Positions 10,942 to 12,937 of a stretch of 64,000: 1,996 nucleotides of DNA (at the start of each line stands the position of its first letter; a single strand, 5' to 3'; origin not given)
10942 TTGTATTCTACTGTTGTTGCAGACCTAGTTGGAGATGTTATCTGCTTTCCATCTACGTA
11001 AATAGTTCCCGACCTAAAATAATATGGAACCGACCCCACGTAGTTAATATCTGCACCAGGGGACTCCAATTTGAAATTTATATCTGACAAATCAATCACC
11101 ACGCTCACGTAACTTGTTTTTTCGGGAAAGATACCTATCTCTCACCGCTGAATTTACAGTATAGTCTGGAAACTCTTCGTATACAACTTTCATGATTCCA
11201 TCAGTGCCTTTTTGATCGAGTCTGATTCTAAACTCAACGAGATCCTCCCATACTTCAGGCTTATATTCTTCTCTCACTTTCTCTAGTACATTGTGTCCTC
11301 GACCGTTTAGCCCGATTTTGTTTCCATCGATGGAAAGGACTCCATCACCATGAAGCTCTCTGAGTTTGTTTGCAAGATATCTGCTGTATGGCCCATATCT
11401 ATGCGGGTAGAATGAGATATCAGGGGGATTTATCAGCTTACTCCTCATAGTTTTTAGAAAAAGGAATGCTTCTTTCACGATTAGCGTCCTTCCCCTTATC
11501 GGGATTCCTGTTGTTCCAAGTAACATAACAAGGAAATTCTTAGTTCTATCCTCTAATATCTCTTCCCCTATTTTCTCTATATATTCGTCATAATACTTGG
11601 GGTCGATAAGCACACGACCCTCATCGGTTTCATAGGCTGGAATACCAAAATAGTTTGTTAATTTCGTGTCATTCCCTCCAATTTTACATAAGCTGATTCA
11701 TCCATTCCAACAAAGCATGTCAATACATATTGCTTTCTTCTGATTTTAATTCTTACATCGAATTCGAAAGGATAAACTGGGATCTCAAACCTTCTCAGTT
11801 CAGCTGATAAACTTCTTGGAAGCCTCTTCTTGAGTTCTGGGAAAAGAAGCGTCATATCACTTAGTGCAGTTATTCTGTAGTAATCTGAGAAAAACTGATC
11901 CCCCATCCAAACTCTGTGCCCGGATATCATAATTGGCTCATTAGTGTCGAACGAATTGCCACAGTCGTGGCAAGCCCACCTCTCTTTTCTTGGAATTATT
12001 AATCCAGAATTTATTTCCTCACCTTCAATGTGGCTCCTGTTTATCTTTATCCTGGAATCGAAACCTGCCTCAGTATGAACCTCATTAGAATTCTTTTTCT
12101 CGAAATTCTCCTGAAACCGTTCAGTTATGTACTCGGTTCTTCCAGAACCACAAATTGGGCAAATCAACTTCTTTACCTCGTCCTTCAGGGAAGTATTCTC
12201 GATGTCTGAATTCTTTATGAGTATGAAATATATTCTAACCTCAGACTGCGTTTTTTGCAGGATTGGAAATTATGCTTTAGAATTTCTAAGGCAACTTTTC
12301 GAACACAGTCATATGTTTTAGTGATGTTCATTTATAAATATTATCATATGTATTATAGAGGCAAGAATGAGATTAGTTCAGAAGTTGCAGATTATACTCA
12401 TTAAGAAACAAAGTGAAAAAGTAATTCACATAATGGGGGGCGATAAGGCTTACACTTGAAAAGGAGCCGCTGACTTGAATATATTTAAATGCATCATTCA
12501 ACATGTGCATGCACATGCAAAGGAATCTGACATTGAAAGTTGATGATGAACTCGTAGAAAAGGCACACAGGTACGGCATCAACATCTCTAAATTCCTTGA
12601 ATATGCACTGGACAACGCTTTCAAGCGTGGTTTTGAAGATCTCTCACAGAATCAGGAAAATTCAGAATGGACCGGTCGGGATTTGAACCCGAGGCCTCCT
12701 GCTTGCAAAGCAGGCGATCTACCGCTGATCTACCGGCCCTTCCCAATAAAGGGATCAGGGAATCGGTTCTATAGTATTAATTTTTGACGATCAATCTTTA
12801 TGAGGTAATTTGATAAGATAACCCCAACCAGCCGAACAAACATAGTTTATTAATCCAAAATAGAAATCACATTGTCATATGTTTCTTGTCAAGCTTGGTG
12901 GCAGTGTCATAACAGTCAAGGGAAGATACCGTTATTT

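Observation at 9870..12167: Three-gene cassette built around a Panacea/DUF4065-like protein: candidate uncharacterised toxin-antitoxin or defence module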

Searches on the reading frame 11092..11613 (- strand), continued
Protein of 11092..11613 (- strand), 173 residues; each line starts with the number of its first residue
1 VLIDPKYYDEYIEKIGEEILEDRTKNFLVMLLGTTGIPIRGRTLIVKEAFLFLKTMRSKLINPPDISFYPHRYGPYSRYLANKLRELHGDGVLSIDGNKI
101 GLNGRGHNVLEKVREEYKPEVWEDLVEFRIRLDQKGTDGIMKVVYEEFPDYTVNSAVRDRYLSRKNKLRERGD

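Call 43: search_protein_families(library=pfam, proteins=[L019:2387-2866:+, L019:1908-2387:+, L020:1451-1903:+, L021:2321-2878:+, L022:2980-3420:+, L023:2944-3378:+, L020:714-1451:+, L021:2882-3460:+], max_evalue=0.1)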
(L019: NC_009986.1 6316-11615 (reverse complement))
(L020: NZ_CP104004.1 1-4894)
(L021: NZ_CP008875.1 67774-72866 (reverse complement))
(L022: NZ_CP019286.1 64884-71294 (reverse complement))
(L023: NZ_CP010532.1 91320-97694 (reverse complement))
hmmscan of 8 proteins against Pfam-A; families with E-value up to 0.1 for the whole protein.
L019:2387-2866:+ (159 aa): 0 families

L019:1908-2387:+ (159 aa): 3 families
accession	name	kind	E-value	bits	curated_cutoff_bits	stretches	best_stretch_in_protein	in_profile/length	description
PF23762.1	SHCBP_N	-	0.0023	18.1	27.1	1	63-127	159-225/229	SHCBP N-terminal domain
PF08953.17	DUF1899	-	0.075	13.3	20.7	0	69-98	5-34/66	Domain of unknown function (DUF1899)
PF07258.19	COMM_domain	-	0.077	13.6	22.4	0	78-120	22-63/64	COMM domain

L020:1451-1903:+ (150 aa): 3 families
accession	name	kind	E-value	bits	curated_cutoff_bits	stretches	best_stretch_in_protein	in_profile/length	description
PF03551.20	PadR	-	6.6e-07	29.7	27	1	62-100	33-71/75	Transcriptional regulator PadR-like family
PF13274.11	SocA_Panacea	-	0.00056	21.2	25.7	1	25-143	1-96/113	Antitoxin SocA-like, Panacea domain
PF01638.23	HxlR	-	0.065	13.5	20.8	0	61-100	34-71/91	HxlR-like helix-turn-helix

L021:2321-2878:+ (185 aa): 1 family
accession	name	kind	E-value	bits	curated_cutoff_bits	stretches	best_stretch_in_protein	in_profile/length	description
PF13274.11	SocA_Panacea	-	6.2e-10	40.4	25.7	1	40-140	1-113/113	Antitoxin SocA-like, Panacea domain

L022:2980-3420:+ (146 aa): 2 families
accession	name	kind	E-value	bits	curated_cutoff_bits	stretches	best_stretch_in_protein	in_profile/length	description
PF03551.20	PadR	-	3.4e-06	27.4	27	1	56-97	33-74/75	Transcriptional regulator PadR-like family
PF14947.12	HTH_45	-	0.067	13.6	25.5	0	61-100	40-70/77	Winged helix-turn-helix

L023:2944-3378:+ (144 aa): 5 families
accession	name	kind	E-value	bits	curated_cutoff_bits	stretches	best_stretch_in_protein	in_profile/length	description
PF03551.20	PadR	-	0.00017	21.9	27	1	62-98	37-74/75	Transcriptional regulator PadR-like family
PF13274.11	SocA_Panacea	-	0.00074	20.8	25.7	1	26-134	1-109/113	Antitoxin SocA-like, Panacea domain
PF14947.12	HTH_45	-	0.032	14.7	25.5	1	63-103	40-72/77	Winged helix-turn-helix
PF01638.23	HxlR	-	0.08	13.2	20.8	0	61-95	38-71/91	HxlR-like helix-turn-helix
PF04458.17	DUF505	-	0.08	11.7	28.7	1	58-111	366-416/622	Protein of unknown function (DUF505)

L020:714-1451:+ (245 aa): 2 families
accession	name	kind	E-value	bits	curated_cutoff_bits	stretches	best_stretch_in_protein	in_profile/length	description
PF01978.25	TrmB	-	1e-13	51.3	25.6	1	12-78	2-67/68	Sugar-specific transcriptional regulator TrmB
PF13091.12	PLDc_2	-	0.096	13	27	0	130-172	3-45/132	PLD-like domain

L021:2882-3460:+ (192 aa): 0 families

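Call 89: search_protein_families(library=pfam, alignment_id=A10, max_evalue=1)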
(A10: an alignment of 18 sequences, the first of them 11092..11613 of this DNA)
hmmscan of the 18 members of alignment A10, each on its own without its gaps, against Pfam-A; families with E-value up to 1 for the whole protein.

A. member 1, window:11092-11613:- (173 aa): 1 family
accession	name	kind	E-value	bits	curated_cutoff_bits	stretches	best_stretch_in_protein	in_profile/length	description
PF06969.22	HemN_C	-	0.16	12.4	24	1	66-106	23-64/67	HemN C-terminal domain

B. families by the number of members that match (of 18 scanned): 19 families
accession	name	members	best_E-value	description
PF06969.22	HemN_C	7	0.00058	HemN C-terminal domain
PF14947.12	HTH_45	6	0.0013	Winged helix-turn-helix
PF13274.11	SocA_Panacea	4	6.2e-10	Antitoxin SocA-like, Panacea domain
PF21715.3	CggR_N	4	0.00017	CggR N-terminal DNA binding domain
PF03551.20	PadR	3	6.6e-07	Transcriptional regulator PadR-like family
PF14277.12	DUF4364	3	0.0014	Domain of unknown function (DUF4364)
PF01638.23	HxlR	2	0.065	HxlR-like helix-turn-helix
PF04458.17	DUF505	2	0.08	Protein of unknown function (DUF505)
PF07381.18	EarA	2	0.12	EarA-like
PF18249.6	Ca_bind_SSO6904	1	0.025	Calcium binding protein SSO6904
PF20008.5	DUF6429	1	0.028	Domain of unknown function (DUF6429)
PF08747.16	BrxB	1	0.045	BREX protein BrxB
PF13601.12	HTH_34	1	0.065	Winged helix DNA-binding domain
PF01090.25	Ribosomal_S19e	1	0.081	Ribosomal protein S19e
PF13463.12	HTH_27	1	0.097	Winged helix DNA-binding domain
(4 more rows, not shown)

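Call 98: list_cluster_members(proteins=[P0001, P0013, P0020, P0023, P0027, P0029, P0030, P0036, P0047, P0054])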
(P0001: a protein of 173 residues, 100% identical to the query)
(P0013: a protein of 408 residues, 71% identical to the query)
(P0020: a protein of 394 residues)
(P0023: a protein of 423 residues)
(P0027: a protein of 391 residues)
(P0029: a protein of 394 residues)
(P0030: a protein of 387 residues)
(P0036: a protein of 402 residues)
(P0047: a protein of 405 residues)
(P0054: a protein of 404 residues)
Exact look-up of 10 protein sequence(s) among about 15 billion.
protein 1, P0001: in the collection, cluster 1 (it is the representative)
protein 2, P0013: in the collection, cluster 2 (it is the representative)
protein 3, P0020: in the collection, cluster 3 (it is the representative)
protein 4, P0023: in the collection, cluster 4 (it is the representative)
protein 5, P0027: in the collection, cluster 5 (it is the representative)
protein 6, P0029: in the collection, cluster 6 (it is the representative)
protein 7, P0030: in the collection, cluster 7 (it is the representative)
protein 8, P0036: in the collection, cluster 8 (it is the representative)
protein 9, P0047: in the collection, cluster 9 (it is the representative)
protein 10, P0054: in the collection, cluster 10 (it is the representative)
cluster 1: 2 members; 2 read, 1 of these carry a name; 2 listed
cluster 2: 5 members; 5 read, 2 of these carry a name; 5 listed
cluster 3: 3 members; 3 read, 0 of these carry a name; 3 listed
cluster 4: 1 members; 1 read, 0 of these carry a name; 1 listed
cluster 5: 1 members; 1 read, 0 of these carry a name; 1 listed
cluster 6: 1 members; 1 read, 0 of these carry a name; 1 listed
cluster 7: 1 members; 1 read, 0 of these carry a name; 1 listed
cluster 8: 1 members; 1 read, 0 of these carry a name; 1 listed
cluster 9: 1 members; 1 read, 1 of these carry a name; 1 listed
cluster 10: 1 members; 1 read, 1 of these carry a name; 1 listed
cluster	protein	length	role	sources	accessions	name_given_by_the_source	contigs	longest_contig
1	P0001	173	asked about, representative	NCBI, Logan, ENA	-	-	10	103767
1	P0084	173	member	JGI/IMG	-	uncharacterized protein YwgA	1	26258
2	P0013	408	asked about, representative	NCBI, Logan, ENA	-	-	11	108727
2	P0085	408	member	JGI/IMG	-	hypothetical protein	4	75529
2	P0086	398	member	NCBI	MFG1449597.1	MAG: hypothetical protein AAE983_03020 [Thermoplasmataceae archaeon]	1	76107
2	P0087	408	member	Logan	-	-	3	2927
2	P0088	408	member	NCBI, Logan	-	-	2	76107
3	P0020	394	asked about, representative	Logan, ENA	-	-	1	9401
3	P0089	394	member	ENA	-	-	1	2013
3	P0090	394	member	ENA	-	-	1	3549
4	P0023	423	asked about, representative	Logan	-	-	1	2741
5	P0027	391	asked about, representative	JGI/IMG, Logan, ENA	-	-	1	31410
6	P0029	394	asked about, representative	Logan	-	-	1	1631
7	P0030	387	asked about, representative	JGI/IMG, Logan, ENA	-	-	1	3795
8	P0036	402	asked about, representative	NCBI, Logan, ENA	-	-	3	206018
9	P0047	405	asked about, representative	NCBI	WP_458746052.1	hypothetical protein [Candidatus Nitrosocosmicus sp. T]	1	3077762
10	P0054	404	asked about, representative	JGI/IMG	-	hypothetical protein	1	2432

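Call 104: search_protein_families(library=padloc, proteins=[L020:1451-1903:+, L020:714-1451:+, L022:2980-3420:+, L022:2075-2830:+, L019:2387-2866:+, L019:1908-2387:+, L021:2321-2878:+, L021:2882-3460:+], max_evalue=0.01)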
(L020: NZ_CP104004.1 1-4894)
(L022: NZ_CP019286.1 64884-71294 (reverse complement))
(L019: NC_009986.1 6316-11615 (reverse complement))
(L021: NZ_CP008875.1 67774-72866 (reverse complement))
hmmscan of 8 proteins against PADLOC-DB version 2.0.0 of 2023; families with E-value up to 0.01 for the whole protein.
L020:1451-1903:+ (150 aa): 4 families
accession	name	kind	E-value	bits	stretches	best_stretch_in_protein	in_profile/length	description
PDLC04505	PDC-M19A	-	1.3e-16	58.9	1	3-148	4-124/294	-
PDLC03184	Specificity_I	-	3.2e-16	57.1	1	23-148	431-545/554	Type I specificity subunit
PDLC02990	DarG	-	1e-05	23.2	1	18-136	178-284/329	-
PDLC03872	LmuC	-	0.0089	13.5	0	49-108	96-154/220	-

L020:714-1451:+ (245 aa): 1 family
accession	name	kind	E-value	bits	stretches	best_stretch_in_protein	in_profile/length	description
PDLC02614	DrmC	-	0.006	14.4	0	115-169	13-66/153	DrmC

L022:2980-3420:+ (146 aa): 4 families
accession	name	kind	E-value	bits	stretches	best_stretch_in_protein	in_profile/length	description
PDLC04505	PDC-M19A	-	1.5e-15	55.4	1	8-144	9-126/294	-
PDLC03184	Specificity_I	-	6.8e-14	49.4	1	22-144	430-547/554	Type I specificity subunit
PDLC02990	DarG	-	0.00012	19.7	1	21-131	181-285/329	-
PDLC03872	LmuC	-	0.0017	15.8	1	50-121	103-174/220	-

L022:2075-2830:+ (251 aa): 0 families

L019:2387-2866:+ (159 aa): 1 family
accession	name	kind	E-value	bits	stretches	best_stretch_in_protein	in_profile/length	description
PDLC04505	PDC-M19A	-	0.0055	14.2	1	54-109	22-72/294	-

L019:1908-2387:+ (159 aa): 0 families

L021:2321-2878:+ (185 aa): 3 families
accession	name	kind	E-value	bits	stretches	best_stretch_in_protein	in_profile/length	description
PDLC04505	PDC-M19A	-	2.2e-07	28.6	1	23-133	6-113/294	-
PDLC02990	DarG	-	3.7e-05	21.4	1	22-114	165-254/329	-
PDLC04903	PDC-S09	-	0.0041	15.4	1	18-50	4-36/108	-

L021:2882-3460:+ (192 aa): 0 families

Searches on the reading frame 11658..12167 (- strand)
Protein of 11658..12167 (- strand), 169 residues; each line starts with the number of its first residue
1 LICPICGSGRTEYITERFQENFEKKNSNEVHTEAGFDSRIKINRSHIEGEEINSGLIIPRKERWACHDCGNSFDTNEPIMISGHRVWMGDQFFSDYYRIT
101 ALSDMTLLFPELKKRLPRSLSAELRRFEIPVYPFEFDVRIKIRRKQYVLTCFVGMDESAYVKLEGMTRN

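Call 4: search_protein_families(library=pfam, proteins=[window:11658-12167:-], max_evalue=1)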
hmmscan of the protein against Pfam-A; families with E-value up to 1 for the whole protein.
window:11658-12167:- (169 aa): 10 families
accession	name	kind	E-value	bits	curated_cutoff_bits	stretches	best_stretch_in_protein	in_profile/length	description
PF23451.1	Zn_ribbon_PaaD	-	0.0024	17.9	27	1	3-14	17-28/53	PaaD zinc beta ribbon domain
PF22811.2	Zn_ribbon_NrdR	-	0.023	15.1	27.2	0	1-17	1-17/42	Transcriptional repressor NrdR-like, N-terminal domain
PF08084.16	PROCT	-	0.053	13.9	23.6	1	22-104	26-106/123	PROCT (NUC072) domain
PF21349.2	RUBY_RBDX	-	0.053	13.4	26.5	0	2-11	18-27/30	Rubrerythrin, rubredoxin-like domain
PF25208.1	DUF7838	-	0.06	13.7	28.5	0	59-73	29-43/55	Domain of unknown function (DUF7838)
PF09723.15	Zn_ribbon_8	-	0.068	13.6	34.4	0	65-78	7-20/41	Zinc ribbon domain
PF14369.11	Zn_ribbon_19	-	0.12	13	30.8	0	2-12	23-33/35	zinc-ribbon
PF05191.20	ADK_lid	-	0.18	12.1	26.6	0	63-76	1-14/36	Adenylate kinase, active site lid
PF11781.13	Zn_ribbon_RRN7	-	0.22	11.6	27.1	0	1-10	5-13/32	Zinc-finger of RNA-polymerase I-specific TFIIB, Rrn7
PF13894.12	zf-C2H2_4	-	0.39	12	27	0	65-81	2-16/24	C2H2-type zinc finger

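Call 5: search_protein_families(library=padloc, proteins=[window:11658-12167:-], max_evalue=1)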
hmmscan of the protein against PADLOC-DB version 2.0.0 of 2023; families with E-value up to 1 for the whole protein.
window:11658-12167:- (169 aa): 0 families

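Call 6: search_protein_families(library=ncbifam, proteins=[window:11658-12167:-], max_evalue=1)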
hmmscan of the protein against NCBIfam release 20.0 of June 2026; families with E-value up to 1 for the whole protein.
window:11658-12167:- (169 aa): 6 families
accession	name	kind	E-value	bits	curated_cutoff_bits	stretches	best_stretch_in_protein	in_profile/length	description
NF050000.1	IS1_IS1595_Zn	domain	0.02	15.4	28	1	61-73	19-31/34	IS1/IS1595 family N-terminal zinc-binding domain-containing protein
NF048018.1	IS256_N_4Cys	domain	0.021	15.5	27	1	61-73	19-31/31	transposase-like zinc-binding domain-containing protein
NF010757.0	PRK14160.1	equivalog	0.07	12.5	184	1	15-54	145-184/211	nucleotide exchange factor GrpE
TIGR02605.1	CxxC_CxxC_SSSS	subfamily_domain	0.11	12.6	31.3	0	65-78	7-20/52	FmdB family zinc ribbon protein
NF045768.1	RubredRD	equivalog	0.13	12.3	90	0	2-13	38-49/54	rubredoxin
NF047912.1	ECs_2282_CxxC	subfamily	0.15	12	37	0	2-16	4-18/60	ECs_2282 family putative zinc-binding protein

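Call 7: search_protein_families(library=phrogs, proteins=[window:11658-12167:-], max_evalue=1)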
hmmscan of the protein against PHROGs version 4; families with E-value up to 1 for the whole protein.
window:11658-12167:- (169 aa): 5 families
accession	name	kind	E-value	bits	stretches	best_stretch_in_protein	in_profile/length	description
phrog_10675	-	unknown function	0.094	13.9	0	1-77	6-45/98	-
phrog_29391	-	unknown function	0.11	13.5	1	32-54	15-37/53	-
phrog_18061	-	unknown function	0.18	13.1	1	16-106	8-94/125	-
phrog_33577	-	unknown function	0.31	12.6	0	135-154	59-78/79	-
phrog_24502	-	other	0.55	11.2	0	60-75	161-176/177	zinc-finger domain protein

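Call 10: find_homologous_proteins(query=window:11658-12167:-, max_evalue=0.001)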
Query window:11658-12167:- (169 aa): 3 proteins with E <= 0.001 among 17 candidates.
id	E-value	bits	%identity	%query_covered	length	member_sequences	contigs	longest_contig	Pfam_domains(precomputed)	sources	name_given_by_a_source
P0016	1.2e-111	388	99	100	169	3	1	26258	-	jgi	jgi:hypothetical protein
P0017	4.6e-86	305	73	100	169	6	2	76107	-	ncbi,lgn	ncbi:MAG: hypothetical protein AAE983_03010 [Thermoplasmataceae archaeon]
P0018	1.0e-65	239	60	100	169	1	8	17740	-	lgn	-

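Call 13: find_encoding_contigs(protein=P0017, flank=8000, max_places=3)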
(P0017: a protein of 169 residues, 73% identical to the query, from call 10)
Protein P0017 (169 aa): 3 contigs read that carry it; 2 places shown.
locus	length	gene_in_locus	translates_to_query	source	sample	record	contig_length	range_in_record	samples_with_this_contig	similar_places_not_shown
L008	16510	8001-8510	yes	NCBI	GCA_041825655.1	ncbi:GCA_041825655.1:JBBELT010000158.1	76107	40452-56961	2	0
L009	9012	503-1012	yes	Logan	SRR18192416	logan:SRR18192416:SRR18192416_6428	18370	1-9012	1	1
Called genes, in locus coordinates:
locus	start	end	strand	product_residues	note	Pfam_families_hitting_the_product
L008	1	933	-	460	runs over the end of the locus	PF02874:ATP-synt_ab_N, PF00006:ATP-synt_ab, PF22919:ATP-synt_VA_C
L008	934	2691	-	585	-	PF02874:ATP-synt_ab_N, PF16886:ATP-synt_ab_Xtn, PF00006:ATP-synt_ab, PF22919:ATP-synt_VA_C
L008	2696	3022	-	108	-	PF01990:ATP-synt_F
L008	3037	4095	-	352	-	PF01992:vATP-synt_AC39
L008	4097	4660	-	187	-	PF01991:vATP-synt_E (faint)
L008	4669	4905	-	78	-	PF00137:ATP-synt_C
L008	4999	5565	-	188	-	PF22794:jr-ZPR1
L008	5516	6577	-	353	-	PF01070:FMN_dh (weak)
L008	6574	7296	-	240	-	PF00696:AA_kinase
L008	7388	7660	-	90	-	PF07362:CcdA (weak)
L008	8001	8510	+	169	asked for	-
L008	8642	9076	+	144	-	-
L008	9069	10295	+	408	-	-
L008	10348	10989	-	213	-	-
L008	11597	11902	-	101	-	-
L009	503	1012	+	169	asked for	-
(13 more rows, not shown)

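Call 96: search_solved_structures(query=A11, max_evalue=10, show_alignments=1)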
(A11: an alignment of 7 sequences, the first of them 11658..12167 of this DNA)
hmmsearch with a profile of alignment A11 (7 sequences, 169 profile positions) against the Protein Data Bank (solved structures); distinct sequences matched with E-value up to 10: 18.
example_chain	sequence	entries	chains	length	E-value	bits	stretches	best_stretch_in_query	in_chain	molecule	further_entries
2i13_A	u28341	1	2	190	0.00039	23.5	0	60-78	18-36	Aart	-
5egb_A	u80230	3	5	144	0.001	22.1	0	62-79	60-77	Histone-lysine N-methyltransferase PRDM9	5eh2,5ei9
5v3g_D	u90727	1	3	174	0.0011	21.9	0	62-79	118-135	PR domain zinc finger protein 9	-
2emg_A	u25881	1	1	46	0.071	16.1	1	59-82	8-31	Zinc finger protein 484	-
2cot_A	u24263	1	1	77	0.11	15.5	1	56-78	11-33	Zinc finger protein 435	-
1mey_C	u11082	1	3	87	0.16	15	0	63-78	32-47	CONSENSUS ZINC FINGER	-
1bq8_A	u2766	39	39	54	0.19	14.8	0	2-13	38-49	PROTEIN (RUBREDOXIN) | Rubredoxin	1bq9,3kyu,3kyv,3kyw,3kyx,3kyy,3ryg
1brf_A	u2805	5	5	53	0.22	14.5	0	2-13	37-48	PROTEIN (RUBREDOXIN) | RUBREDOXIN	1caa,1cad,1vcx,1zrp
6gw3_D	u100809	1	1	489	0.43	13.6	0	85-125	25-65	3,5,7-trioxododecanoyl-CoA synthase,3,5,7-trioxododecanoyl-CoA synthase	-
2en7_A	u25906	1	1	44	0.76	12.8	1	63-82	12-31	Zinc finger protein 268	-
1s24_A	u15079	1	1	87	1.1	12.2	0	63-75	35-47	Rubredoxin 2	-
2en0_A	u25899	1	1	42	1.1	12.2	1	63-82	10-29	Zinc finger protein 268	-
1x6e_A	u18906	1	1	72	1.3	12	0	63-81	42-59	Zinc finger protein 24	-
2pvx_A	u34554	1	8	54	1.4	11.9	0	62-76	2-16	Rubredoxin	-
1iu5_A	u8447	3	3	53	1.7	11.6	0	2-13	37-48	rubredoxin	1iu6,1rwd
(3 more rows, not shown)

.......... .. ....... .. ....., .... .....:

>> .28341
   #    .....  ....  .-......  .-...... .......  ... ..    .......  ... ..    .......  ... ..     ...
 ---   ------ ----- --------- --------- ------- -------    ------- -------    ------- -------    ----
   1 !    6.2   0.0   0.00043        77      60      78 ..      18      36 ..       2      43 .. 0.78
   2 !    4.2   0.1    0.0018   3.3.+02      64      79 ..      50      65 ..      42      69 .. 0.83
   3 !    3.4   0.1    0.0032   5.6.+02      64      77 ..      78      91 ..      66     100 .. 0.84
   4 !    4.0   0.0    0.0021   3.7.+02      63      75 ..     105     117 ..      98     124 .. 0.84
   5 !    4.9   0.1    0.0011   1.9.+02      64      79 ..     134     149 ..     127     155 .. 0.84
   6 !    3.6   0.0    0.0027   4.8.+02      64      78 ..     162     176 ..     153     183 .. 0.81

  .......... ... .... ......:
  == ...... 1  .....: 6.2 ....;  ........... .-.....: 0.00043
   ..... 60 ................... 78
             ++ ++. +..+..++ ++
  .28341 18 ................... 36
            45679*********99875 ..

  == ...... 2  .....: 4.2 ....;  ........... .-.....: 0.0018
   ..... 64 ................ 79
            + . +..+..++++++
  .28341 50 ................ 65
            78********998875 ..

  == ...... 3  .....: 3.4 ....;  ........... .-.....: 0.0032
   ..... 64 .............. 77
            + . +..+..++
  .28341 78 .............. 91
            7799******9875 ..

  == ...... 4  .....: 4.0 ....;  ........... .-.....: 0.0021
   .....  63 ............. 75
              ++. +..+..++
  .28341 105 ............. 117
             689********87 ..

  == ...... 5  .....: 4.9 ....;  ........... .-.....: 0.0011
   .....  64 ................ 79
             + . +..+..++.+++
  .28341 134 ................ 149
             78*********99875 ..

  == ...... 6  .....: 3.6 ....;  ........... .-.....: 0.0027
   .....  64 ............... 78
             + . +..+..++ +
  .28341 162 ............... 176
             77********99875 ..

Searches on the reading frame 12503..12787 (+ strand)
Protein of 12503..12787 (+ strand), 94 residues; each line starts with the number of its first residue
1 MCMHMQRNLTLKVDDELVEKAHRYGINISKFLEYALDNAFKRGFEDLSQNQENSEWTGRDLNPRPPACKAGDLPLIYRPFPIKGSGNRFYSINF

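Call 107: search_protein_families(library=pfam, proteins=[window:12503-12787:+], max_evalue=0.001)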
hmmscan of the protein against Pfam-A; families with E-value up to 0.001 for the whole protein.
window:12503-12787:+ (94 aa): 1 family
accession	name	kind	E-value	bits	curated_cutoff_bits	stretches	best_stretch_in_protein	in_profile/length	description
PF07362.18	CcdA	-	4.9e-06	27.2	22.4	1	8-44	3-39/71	Post-segregation antitoxin CcdA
